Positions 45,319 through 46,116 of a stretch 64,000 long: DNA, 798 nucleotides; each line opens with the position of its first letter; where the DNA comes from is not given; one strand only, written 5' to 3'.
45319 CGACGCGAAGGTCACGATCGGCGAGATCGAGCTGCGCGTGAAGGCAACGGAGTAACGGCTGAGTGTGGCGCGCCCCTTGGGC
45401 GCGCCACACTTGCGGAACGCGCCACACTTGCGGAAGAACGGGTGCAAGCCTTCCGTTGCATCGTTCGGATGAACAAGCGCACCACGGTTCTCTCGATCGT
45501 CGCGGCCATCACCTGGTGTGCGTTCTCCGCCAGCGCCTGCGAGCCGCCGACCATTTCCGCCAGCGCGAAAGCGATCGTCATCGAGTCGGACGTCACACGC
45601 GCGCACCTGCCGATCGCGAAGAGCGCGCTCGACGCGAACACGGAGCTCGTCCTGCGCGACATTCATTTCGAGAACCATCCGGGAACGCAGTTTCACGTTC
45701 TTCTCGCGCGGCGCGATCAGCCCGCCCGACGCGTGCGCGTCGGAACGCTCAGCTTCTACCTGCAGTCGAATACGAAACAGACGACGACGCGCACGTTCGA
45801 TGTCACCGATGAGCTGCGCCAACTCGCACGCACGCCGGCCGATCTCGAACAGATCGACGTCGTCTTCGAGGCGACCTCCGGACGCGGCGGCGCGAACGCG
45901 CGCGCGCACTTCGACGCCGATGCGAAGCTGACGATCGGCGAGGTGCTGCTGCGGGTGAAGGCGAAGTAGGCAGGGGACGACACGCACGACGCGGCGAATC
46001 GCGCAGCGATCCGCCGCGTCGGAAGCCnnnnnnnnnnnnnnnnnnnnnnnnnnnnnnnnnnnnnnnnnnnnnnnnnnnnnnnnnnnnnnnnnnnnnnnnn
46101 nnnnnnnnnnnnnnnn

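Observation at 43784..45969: Secreted tyrosinase followed by a free-standing, recently duplicated copy of its own C-terminal 'lid' domain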

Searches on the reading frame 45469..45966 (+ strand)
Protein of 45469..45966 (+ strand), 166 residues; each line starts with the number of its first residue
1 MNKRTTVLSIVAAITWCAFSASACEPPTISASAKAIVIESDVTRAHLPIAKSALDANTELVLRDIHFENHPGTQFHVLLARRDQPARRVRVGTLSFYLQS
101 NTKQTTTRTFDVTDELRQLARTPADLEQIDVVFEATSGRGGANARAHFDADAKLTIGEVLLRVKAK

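Call 5: search_protein_families(library=pfam, proteins=[window:45469-45966:+], max_evalue=0.01)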
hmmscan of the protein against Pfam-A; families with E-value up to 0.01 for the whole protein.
window:45469-45966:+ (166 aa): 0 families

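Call 6: search_protein_families(library=ncbifam, proteins=[window:45469-45966:+], max_evalue=0.01)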
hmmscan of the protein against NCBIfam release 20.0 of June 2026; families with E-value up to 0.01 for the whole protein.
window:45469-45966:+ (166 aa): 0 families

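Call 7: find_homologous_proteins(query=window:45469-45966:+, max_evalue=0.001)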
Query window:45469-45966:+ (166 aa): 36 proteins with E <= 0.001 among 260 candidates.
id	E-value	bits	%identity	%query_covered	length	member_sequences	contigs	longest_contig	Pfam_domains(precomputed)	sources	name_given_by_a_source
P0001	2.5e-101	354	100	100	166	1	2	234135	-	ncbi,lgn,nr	ncbi:MAG TPA: hypothetical protein VHW00_06320 [Thermoanaerobaculia bacterium]|nr:hypothetical prote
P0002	5.2e-72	259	74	100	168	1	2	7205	-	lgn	-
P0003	1.3e-49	186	56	100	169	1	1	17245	-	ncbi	-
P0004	5.4e-49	184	54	100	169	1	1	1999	-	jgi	jgi:hypothetical protein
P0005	1.1e-48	183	62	86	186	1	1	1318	-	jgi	jgi:hypothetical protein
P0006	4.9e-48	181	63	84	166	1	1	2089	-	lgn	-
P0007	1.1e-47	180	57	100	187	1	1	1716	-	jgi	jgi:hypothetical protein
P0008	1.2e-46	176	59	86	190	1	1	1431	-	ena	-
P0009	1.7e-46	176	58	100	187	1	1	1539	-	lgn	-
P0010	3.4e-46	175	61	83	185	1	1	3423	-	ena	-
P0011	6.8e-46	174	61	95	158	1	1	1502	-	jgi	jgi:hypothetical protein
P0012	1.6e-45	173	58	86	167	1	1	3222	-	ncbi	ncbi:MAG TPA: hypothetical protein VF100_11525 [Thermoanaerobaculia bacterium]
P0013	2.9e-45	172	58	94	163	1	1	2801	-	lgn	-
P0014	2.0e-44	169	53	99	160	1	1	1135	-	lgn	-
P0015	3.4e-44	168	59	99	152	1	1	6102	-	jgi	jgi:hypothetical protein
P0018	4.0e-43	165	55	93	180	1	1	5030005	-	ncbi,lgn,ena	-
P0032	1.0e-26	112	46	84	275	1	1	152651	PF00264.26,PF12142.14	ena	-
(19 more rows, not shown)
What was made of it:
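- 45469..45969 (+): Free-standing lid paralogue gene (166 aa): signal peptide (residues 1-23, nt 45469-45537) plus a beta-sandwich domain. 36 homologues, most of them free-standing proteins of 150-190 aa (call 7).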

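Call 8: find_encoding_contigs(protein=P0018, flank=6000, max_places=3)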
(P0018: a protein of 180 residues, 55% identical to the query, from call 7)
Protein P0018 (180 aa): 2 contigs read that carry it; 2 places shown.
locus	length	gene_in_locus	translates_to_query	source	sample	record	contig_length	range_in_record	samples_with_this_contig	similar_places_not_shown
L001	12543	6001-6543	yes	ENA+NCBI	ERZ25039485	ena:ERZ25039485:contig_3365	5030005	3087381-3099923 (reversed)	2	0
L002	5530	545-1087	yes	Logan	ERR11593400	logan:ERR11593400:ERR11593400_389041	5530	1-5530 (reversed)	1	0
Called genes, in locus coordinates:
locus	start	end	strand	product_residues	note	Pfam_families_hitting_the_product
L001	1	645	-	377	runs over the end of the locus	PF00149:Metallophos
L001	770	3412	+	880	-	PF00069:Pkinase, PF07714:PK_Tyr_Ser-Thr, PF26549:Tricorn_N, PF26550:Tricorn_2nd, PF07676:PD40 (weak), PF26549:Tricorn_N, PF26550:Tricorn_2nd, PF07676:PD40 (weak), +4 more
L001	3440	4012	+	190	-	PF05685:Uma2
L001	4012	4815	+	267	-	-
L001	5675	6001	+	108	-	-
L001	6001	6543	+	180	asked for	-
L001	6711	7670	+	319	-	-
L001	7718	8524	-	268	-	-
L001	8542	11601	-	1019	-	PF12770:CHAT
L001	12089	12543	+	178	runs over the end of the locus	PF05685:Uma2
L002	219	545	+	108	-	-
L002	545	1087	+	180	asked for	-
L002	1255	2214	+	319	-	-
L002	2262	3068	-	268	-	-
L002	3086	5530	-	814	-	?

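Call 9: find_encoding_contigs(protein=P0003, flank=6000, max_places=3)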
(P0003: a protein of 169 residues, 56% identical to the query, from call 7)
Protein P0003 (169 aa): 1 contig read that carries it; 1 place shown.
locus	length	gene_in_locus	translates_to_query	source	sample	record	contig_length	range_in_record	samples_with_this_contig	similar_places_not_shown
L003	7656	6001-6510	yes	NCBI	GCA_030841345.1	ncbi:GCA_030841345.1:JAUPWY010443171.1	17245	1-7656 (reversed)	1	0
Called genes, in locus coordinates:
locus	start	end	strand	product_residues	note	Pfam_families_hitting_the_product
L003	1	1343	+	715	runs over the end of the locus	PF17152:CHASE8, PF00672:HAMP, PF00989:PAS, PF08448:PAS_4, PF13426:PAS_9, PF00512:HisKA (weak), PF02518:HATPase_c, PF00072:Response_reg, +1 more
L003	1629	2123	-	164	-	PF11695:DUF3291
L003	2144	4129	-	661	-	PF01432:Peptidase_M3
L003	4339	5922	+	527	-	PF00264:Tyrosinase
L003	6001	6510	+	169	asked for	-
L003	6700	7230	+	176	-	PF05635:23S_rRNA_IVP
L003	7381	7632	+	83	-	PF00037:Fer4 (weak), PF12797:Fer4_2 (faint), PF12837:Fer4_6 (faint), PF13237:Fer4_10 (faint), PF14697:Fer4_21 (faint), PF12838:Fer4_7, PF13187:Fer4_9, PF00037:Fer4 (weak), +2 more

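Call 10: find_encoding_contigs(protein=P0032, flank=6000, max_places=3)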
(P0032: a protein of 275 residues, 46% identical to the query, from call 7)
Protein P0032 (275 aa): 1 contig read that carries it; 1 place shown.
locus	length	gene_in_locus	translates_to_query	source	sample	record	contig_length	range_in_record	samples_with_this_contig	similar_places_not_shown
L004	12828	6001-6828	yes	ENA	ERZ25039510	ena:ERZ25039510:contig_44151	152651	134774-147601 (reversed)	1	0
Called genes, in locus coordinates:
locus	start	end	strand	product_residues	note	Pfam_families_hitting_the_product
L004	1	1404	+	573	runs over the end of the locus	PF04199:Cyclase, PF00561:Abhydrolase_1, PF12146:Hydrolase_4, PF12697:Abhydrolase_6, PF20408:Abhydrolase_11 (weak), PF00975:Thioesterase (faint)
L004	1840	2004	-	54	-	-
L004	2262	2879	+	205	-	-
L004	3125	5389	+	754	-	PF00795:CN_hydrolase (weak), PF02540:NAD_synthase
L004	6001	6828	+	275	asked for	PF00264:Tyrosinase, PF12142:PPO1_DWL (faint)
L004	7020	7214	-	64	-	-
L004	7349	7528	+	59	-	-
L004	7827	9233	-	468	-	PF16491:Peptidase_M48_N, PF01435:Peptidase_M48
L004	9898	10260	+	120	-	PF20257:SAM_HAT_C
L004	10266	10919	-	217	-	PF02348:CTP_transf_3, PF12804:NTP_transf_3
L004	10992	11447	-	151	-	PF00348:polyprenyl_synt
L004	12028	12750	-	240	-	-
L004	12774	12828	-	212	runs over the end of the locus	PF03548:LolA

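Call 14: find_related_loci(query=A1, collection=genome_contigs, flank=5000)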
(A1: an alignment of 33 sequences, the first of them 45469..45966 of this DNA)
Query A1 (166 aa) in genome_contigs; peptide patterns used: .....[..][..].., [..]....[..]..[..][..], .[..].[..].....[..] (x = any residue, [..] = any of these).
41 stretches matched a pattern; 9 encode a relative of the query (tblastn E <= 1e-3); 9 distinct loci.
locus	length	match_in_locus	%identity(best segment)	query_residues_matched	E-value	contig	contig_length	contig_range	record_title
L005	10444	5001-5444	55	10-164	2e-43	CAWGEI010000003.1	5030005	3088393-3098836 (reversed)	MAG: uncultured Acidobacteriota bacterium isolate MFD01916.bin.2.105 genome assembly, contig: contig_3365, whole genome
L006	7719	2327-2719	56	29-162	6e-43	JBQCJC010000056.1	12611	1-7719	MAG: Thermoanaerobaculia bacterium isolate bin917 k141_1677790, whole genome shotgun sequence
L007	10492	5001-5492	47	27-166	3e-42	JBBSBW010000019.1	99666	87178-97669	MAG: Thermoanaerobaculia bacterium isolate La6_metabat2.203 La6_metabat2.203_K_325608_L_99666_cov_15.3791, whole genome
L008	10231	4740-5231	45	27-166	4e-41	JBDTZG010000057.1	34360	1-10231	MAG: Acidobacteriota bacterium isolate cluster4_bin.160 NODE_1522_length_34360_cov_16.883224, whole genome shotgun seque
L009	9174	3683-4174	46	27-166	1e-40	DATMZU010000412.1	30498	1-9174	MAG TPA_asm: Thermoanaerobaculia bacterium isolate SMAG_U11143 k141_3350460, whole genome shotgun sequence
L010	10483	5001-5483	45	27-166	3e-36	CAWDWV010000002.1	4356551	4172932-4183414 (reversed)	MAG: Thermoanaerobaculia bacterium isolate MFD05747.bin.2.193 genome assembly, contig: contig_461, whole genome shotgun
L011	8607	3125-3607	48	27-165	7e-39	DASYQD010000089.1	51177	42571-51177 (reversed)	MAG TPA_asm: Thermoanaerobaculia bacterium isolate SMAG_U4476 k141_1899770, whole genome shotgun sequence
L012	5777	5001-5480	45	27-165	3e-35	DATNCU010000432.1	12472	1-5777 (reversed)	MAG TPA_asm: Thermoanaerobaculia bacterium isolate SMAG_U11223 k141_3151799, whole genome shotgun sequence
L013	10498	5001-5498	40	23-163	2e-31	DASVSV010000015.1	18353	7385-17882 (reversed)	MAG TPA_asm: Thermoanaerobaculia bacterium isolate SMAG_U3271 k141_58346, whole genome shotgun sequence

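Call 18: search_solved_structures(query=A1, max_evalue=10, show_alignments=3)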
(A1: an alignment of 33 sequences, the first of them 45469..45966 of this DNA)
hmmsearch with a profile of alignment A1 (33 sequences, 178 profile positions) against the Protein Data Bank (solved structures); distinct sequences matched with E-value up to 10: 1.
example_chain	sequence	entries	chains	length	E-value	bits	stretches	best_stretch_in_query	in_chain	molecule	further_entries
7poi_C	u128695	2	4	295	0.98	12.1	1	119-147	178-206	Bone morphogenetic protein 10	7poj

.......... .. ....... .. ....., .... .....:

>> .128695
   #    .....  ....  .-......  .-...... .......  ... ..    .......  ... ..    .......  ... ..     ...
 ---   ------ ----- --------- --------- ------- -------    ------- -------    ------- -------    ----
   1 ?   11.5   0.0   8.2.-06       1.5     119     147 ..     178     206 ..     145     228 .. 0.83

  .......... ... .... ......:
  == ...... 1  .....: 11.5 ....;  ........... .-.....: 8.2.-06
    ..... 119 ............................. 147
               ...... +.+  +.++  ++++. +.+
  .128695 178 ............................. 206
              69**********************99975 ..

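Call 20: search_protein_representatives(alignment_id=A1)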
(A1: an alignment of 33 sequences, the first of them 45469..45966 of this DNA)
Query: 33 sequences, 178 profile positions. Proteins with E-value up to 0.001 (for the whole library): 182; up to 1e-10: 64; up to 1e-30: 10. The best 150 are listed.
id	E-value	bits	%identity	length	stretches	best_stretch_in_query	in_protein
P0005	6.0e-78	276.7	-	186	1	4-177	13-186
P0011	1.5e-69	249.4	-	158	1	17-177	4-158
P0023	1.3e-65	236.6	-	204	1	2-176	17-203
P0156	6.7e-56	204.9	-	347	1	21-177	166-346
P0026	7.3e-54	198.2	-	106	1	72-176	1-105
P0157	1.8e-52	193.7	-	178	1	26-177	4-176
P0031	4.1e-52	192.5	-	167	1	3-175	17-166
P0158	1.7e-33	131.9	-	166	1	40-176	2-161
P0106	2.5e-33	131.4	-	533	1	16-177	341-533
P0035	4.3e-31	124.1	-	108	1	96-177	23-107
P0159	7.8e-30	120.0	-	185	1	24-177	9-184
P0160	8.8e-29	116.6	-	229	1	24-176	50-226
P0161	1.2e-28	116.1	-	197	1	6-175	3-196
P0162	1.4e-27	112.7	-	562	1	26-175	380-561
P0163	1.6e-27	112.5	-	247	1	13-175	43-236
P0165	1.2e-26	109.6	-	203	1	16-174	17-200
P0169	2.4e-25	105.3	-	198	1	16-175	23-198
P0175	1.2e-22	96.5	-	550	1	43-175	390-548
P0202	1.5e-16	76.7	-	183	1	12-177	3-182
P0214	6.3e-10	55.1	-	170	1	21-167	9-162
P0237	2.2e-07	46.8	-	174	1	16-143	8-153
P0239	3.2e-07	46.3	-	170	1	14-167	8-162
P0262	7.5e-06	41.8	-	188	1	19-170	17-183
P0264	8.9e-06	41.6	-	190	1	16-142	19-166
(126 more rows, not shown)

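Call 22: find_encoding_contigs(protein=P0165, flank=5000, max_places=3)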
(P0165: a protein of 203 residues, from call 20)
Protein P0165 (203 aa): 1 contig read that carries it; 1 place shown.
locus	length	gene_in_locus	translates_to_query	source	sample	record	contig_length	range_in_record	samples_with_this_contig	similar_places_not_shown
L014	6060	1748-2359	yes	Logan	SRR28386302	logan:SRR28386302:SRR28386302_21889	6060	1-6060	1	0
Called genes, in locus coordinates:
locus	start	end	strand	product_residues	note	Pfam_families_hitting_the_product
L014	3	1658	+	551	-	?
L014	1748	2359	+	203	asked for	-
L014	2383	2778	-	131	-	-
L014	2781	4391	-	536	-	PF00264:Tyrosinase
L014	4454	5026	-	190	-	-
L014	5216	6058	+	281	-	?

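Call 24: find_encoding_contigs(protein=P0262, flank=5000, max_places=3)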
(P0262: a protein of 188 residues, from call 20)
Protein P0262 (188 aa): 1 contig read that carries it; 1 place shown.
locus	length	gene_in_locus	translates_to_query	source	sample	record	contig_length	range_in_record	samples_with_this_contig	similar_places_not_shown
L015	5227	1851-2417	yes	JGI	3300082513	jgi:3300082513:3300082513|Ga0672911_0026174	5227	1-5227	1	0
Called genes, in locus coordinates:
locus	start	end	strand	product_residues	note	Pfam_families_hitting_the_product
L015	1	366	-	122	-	?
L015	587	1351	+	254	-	PF00106:adh_short, PF08659:KR, PF13561:adh_short_C2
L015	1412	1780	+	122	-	PF13577:SnoaL_4, PF02136:NTF2 (weak), PF13474:SnoaL_3, PF14534:DUF4440, PF12680:SnoaL_2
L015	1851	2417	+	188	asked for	PF25271:DUF7868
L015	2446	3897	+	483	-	PF00264:Tyrosinase, PF12142:PPO1_DWL, PF25271:DUF7868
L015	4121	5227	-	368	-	?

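Call 25: find_encoding_contigs(protein=P0202, flank=5000, max_places=3)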
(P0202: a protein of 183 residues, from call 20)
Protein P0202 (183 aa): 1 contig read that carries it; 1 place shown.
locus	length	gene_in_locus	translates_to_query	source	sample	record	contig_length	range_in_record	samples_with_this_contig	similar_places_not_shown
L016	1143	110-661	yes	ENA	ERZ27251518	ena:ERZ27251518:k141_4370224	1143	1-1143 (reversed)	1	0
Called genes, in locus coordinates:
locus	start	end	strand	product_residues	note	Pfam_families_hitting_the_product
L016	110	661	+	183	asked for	-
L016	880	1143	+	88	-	?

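Call 26: find_encoding_contigs(protein=P0214, flank=5000, max_places=3)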
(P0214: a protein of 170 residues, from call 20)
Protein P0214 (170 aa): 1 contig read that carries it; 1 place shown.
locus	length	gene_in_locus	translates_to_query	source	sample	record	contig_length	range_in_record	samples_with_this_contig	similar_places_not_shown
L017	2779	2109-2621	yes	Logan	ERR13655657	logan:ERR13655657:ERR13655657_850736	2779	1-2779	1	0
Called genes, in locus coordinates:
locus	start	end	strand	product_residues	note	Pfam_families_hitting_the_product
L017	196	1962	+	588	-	PF01609:DDE_Tnp_1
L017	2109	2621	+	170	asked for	-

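Call 27: search_protein_families(library=pfam, proteins=[window:45469-45966:+, P0262, P0165, P0161, P0202, P0214, P0264, P0237, P0003], max_evalue=10)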
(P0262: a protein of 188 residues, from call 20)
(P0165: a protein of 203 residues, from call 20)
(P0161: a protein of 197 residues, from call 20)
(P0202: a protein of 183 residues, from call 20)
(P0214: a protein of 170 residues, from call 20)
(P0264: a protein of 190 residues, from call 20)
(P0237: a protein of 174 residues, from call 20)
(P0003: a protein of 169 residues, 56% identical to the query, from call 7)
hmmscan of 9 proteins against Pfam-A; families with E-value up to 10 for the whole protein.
window:45469-45966:+ (166 aa): 1 family
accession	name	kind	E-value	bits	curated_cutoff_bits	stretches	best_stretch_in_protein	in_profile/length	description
PF13663.11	DUF4148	-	0.95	10.4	27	1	1-45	1-39/62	Domain of unknown function (DUF4148)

P0262 (188 aa): 1 family
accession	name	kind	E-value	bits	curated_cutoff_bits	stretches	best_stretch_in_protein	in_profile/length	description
PF25271.1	DUF7868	-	2.4e-12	47.6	25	1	36-187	4-157/158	Domain of unknown function (DUF7868)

P0165 (203 aa): 1 family
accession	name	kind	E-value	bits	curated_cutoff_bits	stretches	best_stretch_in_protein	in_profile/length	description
PF10518.14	TAT_signal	-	0.083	13.3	22.7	1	3-19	2-18/21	TAT (twin-arginine translocation) pathway signal sequence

P0161 (197 aa): 1 family
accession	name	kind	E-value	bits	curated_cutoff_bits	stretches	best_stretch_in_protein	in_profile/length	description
PF12477.13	TraW_N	-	1.6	9.3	22.7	1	8-25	1-18/30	Sex factor F TraW protein N terminal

P0202 (183 aa): 1 family
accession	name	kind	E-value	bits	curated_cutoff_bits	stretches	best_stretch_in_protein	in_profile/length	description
PF13796.11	Sensor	-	0.007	16.8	28.2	1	15-72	37-89/162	Putative sensor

P0214 (170 aa): 0 families

P0264 (190 aa): 2 families
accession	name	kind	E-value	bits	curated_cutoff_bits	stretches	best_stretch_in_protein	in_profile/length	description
PF25271.1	DUF7868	-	9.4e-08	32.6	25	1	42-190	3-158/158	Domain of unknown function (DUF7868)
PF09499.16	RE_ApaLI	-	0.15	12.2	25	1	69-110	15-57/189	ApaLI-like restriction endonuclease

P0237 (174 aa): 1 family
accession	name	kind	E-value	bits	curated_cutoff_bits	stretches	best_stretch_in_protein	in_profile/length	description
PF25271.1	DUF7868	-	0.00081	19.9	25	1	68-173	44-157/158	Domain of unknown function (DUF7868)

P0003 (169 aa): 2 families
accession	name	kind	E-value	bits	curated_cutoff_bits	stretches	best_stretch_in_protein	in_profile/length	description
PF20352.3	DUF6647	-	0.19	11.9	24.1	1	46-106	11-72/174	Domain of unknown function (DUF6647)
PF25737.1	Herpes_US8A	-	0.48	11.2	27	1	87-125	9-47/124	Herpesvirus US8.5 protein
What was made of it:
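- Closest known: Streptomyces MelC1 / ORF378 caddie protein with MelC2 tyrosinase. Different: There is no sequence-family match (calls 6, 27).
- There is no MelC1 family hit (calls 6, 27).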

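Call 38: find_encoding_contigs(protein=P0002, flank=5000, max_places=2)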
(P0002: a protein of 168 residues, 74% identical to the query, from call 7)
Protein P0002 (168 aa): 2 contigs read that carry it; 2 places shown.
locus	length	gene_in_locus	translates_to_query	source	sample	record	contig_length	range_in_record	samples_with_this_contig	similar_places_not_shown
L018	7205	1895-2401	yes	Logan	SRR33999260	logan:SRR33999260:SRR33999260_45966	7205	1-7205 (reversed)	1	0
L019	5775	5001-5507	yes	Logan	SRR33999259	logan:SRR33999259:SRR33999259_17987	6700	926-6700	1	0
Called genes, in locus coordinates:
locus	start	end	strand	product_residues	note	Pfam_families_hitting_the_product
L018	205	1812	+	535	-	PF00264:Tyrosinase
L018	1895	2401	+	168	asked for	-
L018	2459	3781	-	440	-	PF13884:Peptidase_S74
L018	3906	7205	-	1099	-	?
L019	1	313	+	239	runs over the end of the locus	PF07638:Sigma70_ECF (faint), PF08281:Sigma70_r4_2 (faint), PF00196:GerE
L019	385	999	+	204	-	-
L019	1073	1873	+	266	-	-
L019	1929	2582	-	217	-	PF07638:Sigma70_ECF (weak), PF04542:Sigma70_r2, PF08281:Sigma70_r4_2, PF04545:Sigma70_r4 (weak)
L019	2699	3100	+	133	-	PF07681:DoxX (weak)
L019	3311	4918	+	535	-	PF00264:Tyrosinase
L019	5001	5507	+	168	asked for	-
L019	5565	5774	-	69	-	?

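Call 39: predict_structure(alignment_id=A1)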
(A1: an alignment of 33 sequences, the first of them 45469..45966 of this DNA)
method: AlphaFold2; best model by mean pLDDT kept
length: 166 residues; sequences in the alignment: 33
mean_pLDDT: 83.8   pTM: 0.76
mean pLDDT of the five models: 83.8, 83.5, 81.4, 81.0, 80.1
residues with pLDDT >= 90: 97; 70-90: 33; 50-70: 23; < 50: 13
segments of 3 or more residues with pLDDT < 50: 1-6, 8-10
pLDDT, mean of each block of 10 residues (from residue 1): 44 50 74 94 94 93 92 92 94 81 83 96 95 84 78 94 89
secondary structure, 60 per line:
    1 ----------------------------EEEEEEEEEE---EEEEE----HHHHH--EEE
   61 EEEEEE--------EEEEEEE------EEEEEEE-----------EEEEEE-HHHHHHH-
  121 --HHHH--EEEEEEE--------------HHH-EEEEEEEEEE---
elements in order: E29-38 E42-46 H51-55 E58-66 E75-81 E88-94 E106-111 H113-119 H123-126 E129-135 E154-163
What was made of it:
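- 45469..45969 (+): AF2 pLDDT 83.8 (call 39).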

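Call 57: find_encoding_contigs(protein=P0169, flank=5000, max_places=3)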
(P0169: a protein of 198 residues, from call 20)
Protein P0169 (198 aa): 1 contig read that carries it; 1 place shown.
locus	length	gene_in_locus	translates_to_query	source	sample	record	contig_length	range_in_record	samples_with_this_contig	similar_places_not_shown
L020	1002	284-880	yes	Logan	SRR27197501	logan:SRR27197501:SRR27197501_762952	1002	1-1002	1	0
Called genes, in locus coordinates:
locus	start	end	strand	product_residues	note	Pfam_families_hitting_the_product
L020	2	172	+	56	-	?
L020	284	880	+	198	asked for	-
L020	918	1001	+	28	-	?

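Call 58: find_encoding_contigs(protein=P0239, flank=5000, max_places=3)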
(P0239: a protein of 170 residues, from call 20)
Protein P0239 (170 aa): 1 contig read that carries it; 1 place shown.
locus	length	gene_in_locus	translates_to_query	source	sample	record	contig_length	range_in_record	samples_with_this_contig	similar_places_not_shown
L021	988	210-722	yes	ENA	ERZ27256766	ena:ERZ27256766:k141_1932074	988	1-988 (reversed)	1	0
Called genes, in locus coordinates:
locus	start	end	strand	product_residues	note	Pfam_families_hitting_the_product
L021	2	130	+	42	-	?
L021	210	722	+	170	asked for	-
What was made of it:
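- Tried and rejected: P0169, P0202, P0214 and P0239 lie on contigs too short to show any neighbour (calls 25, 26, 57, 58).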

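Call 59: find_encoding_contigs(protein=P0264, flank=5000, max_places=3)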
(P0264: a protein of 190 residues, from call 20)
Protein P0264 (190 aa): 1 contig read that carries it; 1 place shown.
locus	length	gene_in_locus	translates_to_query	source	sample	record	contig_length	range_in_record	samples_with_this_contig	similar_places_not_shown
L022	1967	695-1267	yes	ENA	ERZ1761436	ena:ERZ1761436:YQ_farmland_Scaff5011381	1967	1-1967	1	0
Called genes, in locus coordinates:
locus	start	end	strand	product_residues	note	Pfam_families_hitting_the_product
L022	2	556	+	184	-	?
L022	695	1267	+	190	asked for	PF25271:DUF7868 (weak)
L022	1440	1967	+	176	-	?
